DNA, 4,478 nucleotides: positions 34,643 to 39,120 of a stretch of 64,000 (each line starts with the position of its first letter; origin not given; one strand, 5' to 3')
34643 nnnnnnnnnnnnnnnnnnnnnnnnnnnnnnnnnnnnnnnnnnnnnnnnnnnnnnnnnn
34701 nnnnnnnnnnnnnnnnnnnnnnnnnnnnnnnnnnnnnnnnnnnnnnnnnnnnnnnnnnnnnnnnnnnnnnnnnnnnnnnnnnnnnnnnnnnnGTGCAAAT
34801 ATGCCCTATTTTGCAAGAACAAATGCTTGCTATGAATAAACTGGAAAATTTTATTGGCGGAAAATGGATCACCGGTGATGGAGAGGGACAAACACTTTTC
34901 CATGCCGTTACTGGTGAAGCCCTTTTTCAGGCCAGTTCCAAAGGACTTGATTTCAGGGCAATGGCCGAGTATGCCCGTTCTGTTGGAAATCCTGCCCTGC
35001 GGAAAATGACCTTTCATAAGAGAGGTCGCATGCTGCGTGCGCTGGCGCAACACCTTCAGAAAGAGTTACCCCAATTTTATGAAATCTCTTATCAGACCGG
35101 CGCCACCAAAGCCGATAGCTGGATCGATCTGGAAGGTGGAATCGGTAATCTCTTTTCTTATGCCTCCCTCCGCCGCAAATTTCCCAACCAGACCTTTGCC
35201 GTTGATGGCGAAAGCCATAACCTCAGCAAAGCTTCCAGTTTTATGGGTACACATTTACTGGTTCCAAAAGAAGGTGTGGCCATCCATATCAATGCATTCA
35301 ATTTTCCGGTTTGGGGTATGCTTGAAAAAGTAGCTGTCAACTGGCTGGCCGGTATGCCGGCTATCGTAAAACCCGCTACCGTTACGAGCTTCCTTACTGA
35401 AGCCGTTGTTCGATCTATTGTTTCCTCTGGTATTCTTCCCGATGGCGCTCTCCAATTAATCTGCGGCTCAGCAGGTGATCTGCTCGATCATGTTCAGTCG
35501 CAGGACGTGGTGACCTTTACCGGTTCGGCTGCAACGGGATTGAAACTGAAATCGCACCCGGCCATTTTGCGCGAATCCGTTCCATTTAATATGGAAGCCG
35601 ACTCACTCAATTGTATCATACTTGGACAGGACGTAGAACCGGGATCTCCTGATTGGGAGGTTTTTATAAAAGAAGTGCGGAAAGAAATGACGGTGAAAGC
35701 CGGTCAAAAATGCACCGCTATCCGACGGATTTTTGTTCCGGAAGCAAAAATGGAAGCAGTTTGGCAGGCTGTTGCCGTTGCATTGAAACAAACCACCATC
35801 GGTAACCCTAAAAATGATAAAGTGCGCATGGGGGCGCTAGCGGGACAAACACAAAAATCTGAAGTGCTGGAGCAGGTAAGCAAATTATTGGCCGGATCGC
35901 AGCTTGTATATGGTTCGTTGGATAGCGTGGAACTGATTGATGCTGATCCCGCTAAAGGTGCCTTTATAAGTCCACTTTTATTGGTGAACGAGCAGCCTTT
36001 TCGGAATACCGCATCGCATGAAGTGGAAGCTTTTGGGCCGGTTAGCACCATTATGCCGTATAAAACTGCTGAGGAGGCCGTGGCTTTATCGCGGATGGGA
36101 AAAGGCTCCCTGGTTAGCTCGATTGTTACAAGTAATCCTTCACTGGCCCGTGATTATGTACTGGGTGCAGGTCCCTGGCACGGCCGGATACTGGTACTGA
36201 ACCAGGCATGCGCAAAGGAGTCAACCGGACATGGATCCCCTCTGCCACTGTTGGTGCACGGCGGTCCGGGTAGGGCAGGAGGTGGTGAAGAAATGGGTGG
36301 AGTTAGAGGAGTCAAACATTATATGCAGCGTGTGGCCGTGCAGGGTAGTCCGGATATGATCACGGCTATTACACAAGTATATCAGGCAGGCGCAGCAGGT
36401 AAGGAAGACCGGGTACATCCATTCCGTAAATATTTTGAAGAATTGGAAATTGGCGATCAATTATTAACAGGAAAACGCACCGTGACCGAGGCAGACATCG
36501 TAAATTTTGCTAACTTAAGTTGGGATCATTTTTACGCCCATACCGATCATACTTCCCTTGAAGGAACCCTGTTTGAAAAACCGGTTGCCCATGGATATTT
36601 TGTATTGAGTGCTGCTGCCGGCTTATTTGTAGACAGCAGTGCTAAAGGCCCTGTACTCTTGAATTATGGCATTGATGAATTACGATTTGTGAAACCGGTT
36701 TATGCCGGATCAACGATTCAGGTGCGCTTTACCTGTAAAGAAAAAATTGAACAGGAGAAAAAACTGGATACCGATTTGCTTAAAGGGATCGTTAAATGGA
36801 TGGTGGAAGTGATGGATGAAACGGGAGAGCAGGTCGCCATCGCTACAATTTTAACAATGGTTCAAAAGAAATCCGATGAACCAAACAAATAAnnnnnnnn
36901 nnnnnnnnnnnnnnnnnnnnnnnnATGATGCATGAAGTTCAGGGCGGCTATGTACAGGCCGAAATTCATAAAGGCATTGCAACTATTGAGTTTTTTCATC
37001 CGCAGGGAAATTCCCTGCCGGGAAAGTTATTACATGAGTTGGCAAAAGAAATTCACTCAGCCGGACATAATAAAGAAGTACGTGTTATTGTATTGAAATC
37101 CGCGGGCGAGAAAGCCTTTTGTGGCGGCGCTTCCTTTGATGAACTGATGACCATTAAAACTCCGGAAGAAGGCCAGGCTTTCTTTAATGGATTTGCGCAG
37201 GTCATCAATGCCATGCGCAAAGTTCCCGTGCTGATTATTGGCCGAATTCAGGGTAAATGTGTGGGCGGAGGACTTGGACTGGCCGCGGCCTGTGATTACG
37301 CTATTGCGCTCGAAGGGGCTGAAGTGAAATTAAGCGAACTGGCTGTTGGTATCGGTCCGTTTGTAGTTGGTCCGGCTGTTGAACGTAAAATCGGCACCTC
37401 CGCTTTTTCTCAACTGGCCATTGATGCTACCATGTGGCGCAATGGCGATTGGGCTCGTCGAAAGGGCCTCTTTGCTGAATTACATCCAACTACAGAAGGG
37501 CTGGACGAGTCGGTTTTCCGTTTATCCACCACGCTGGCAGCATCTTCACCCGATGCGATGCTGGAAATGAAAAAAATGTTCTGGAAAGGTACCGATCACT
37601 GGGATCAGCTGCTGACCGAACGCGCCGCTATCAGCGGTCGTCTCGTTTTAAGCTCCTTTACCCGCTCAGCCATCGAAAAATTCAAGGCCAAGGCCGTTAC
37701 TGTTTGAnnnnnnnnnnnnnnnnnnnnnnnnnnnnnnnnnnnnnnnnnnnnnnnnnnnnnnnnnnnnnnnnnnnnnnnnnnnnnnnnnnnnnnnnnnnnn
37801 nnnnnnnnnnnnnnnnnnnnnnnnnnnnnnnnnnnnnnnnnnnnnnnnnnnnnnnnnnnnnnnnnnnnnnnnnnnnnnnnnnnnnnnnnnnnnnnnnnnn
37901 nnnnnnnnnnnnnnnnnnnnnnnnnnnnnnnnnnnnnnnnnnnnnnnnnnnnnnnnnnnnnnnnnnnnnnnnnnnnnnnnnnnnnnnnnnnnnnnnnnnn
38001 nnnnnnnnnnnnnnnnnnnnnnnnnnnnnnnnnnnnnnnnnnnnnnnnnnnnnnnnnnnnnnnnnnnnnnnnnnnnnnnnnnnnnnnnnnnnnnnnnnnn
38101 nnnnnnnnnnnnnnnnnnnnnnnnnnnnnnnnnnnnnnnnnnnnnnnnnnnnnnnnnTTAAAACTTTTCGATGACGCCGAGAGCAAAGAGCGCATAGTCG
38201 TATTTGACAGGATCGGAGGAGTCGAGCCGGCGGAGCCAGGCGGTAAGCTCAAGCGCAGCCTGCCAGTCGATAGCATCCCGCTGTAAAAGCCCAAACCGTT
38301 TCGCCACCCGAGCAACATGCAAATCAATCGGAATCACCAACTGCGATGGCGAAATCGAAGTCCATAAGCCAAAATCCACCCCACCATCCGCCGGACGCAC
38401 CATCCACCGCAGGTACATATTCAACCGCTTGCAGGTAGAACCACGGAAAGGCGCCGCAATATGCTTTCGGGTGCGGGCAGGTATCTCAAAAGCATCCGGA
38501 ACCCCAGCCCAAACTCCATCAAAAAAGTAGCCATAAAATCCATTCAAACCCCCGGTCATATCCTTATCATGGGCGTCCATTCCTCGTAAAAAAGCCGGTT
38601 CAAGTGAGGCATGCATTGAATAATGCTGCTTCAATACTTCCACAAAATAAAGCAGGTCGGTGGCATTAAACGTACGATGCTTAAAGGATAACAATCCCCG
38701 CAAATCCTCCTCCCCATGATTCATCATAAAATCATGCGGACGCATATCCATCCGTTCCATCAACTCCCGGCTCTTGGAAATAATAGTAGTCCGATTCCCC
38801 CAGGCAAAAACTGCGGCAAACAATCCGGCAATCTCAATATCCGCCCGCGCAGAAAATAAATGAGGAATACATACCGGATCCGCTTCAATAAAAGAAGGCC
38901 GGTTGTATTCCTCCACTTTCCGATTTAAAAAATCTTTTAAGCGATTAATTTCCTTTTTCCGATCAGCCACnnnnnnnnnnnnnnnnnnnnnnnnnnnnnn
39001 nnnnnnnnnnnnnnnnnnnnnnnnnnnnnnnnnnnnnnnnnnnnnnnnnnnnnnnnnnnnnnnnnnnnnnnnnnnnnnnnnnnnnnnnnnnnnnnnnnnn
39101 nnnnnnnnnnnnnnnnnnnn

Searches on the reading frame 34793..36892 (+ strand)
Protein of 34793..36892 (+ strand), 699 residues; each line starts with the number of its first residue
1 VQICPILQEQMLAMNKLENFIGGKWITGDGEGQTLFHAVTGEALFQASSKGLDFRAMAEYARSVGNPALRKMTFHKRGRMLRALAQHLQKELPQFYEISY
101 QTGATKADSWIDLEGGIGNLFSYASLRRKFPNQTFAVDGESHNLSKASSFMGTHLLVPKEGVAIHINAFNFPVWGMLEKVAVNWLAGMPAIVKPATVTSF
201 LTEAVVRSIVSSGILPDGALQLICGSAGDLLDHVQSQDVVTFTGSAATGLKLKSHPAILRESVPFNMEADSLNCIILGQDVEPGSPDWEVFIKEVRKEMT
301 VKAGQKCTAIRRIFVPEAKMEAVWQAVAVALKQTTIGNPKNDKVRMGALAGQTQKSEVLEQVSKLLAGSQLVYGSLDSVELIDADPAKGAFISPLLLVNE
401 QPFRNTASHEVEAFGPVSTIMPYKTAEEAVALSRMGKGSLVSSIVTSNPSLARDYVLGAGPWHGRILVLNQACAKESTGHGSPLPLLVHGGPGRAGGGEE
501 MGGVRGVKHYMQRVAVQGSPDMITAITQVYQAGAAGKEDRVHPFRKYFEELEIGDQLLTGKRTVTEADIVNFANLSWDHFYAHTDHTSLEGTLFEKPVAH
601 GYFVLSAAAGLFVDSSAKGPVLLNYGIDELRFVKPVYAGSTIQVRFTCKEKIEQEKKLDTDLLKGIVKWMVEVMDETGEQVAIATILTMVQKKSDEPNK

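Call 63: search_protein_families(library=pfam, proteins=[window:34793-36892:+], max_evalue=0.0001)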
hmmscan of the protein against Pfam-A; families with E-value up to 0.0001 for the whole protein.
window:34793-36892:+ (699 aa): 2 families
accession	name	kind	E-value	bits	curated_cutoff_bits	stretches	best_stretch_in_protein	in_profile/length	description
PF00171.27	Aldedh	-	8.7e-53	179.9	23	1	36-456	12-412/461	Aldehyde dehydrogenase family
PF01575.25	MaoC_dehydratas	-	9.4e-26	90.3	27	1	553-657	6-110/123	MaoC like domain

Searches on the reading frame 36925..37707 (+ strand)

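Call 63: search_protein_families(library=pfam, proteins=[window:36925-37707:+], max_evalue=0.0001)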
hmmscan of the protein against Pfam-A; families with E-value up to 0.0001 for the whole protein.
window:36925-37707:+ (260 aa): 2 families
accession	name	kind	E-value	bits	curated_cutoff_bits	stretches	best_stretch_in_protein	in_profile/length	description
PF00378.25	ECH_1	-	1.6e-32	113.3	27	1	13-233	1-217/251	Enoyl-CoA hydratase/isomerase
PF16113.10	ECH_2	-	1.1e-15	58.5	27.2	1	29-147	13-133/335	Enoyl-CoA hydratase/isomerase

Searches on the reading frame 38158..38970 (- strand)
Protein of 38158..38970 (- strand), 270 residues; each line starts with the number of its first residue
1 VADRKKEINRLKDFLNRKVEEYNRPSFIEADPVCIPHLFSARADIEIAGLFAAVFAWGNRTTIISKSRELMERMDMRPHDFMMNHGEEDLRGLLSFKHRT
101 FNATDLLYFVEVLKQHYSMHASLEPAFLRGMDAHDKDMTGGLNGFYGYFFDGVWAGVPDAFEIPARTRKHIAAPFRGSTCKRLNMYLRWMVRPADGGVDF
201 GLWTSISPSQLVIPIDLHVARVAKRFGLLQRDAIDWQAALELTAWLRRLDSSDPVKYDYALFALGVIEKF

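Call 85: search_protein_families(library=pfam, proteins=[window:38158-38970:-], max_evalue=0.0001)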
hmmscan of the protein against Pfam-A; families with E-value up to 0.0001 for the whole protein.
window:38158-38970:- (270 aa): 1 family
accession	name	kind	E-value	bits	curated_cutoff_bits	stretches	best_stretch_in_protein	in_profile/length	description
PF09674.15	DUF2400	-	8.7e-78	261.9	25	1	31-266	1-224/225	Protein of unknown function (DUF2400)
